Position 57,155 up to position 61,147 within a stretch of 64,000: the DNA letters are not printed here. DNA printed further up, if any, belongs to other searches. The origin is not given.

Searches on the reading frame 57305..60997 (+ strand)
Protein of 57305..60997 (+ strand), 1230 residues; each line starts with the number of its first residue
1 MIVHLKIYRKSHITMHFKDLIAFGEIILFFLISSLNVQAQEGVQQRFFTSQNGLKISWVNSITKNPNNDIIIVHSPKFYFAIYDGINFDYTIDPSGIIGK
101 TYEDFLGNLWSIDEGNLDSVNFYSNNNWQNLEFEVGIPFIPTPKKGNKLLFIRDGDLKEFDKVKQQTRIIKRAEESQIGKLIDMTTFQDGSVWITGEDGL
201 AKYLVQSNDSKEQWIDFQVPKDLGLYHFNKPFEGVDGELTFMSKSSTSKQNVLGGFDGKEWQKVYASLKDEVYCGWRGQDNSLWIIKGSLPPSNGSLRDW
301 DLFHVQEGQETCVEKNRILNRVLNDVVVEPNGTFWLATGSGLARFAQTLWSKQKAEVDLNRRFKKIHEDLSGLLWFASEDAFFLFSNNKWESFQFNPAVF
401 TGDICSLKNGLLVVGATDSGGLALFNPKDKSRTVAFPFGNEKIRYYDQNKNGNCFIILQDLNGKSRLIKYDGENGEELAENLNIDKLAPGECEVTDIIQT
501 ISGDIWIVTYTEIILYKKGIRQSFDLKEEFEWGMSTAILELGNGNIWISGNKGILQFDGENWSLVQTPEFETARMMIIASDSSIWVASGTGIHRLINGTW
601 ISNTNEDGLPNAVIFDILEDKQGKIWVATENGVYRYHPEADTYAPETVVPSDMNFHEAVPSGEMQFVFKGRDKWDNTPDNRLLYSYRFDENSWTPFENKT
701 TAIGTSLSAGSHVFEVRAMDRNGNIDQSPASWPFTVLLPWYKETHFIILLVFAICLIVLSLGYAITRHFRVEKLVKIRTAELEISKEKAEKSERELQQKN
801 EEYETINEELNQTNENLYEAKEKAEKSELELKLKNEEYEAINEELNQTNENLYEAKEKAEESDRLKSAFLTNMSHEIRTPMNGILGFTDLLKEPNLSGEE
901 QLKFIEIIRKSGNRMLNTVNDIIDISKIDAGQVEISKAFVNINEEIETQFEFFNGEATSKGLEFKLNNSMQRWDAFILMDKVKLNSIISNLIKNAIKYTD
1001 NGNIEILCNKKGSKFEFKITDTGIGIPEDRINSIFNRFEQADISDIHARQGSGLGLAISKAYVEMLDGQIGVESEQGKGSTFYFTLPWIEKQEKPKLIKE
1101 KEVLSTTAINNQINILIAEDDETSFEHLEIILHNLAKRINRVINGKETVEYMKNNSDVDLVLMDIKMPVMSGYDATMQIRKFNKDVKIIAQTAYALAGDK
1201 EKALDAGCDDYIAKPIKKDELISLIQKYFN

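Call 70: search_protein_families(library=pfam, proteins=[window:57305-60997:+], max_evalue=0.000001)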
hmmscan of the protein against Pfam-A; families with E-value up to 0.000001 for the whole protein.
window:57305-60997:+ (1230 aa): 4 families
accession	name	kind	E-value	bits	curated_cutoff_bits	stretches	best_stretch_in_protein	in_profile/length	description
PF02518.31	HATPase_c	-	1.4e-26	93.5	26.4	1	980-1087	2-108/111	Histidine kinase-, DNA gyrase B-, and HSP90-like ATPase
PF00072.30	Response_reg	-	2.4e-23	82.8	30.2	1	1115-1225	1-110/111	Response regulator receiver domain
PF00512.31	HisKA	-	2e-20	73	26.9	1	866-931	2-66/66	His Kinase A (phospho-acceptor) domain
PF07494.17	Reg_prop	-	1.6e-10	40.3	20.4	0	608-631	1-24/24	Two component regulator propeller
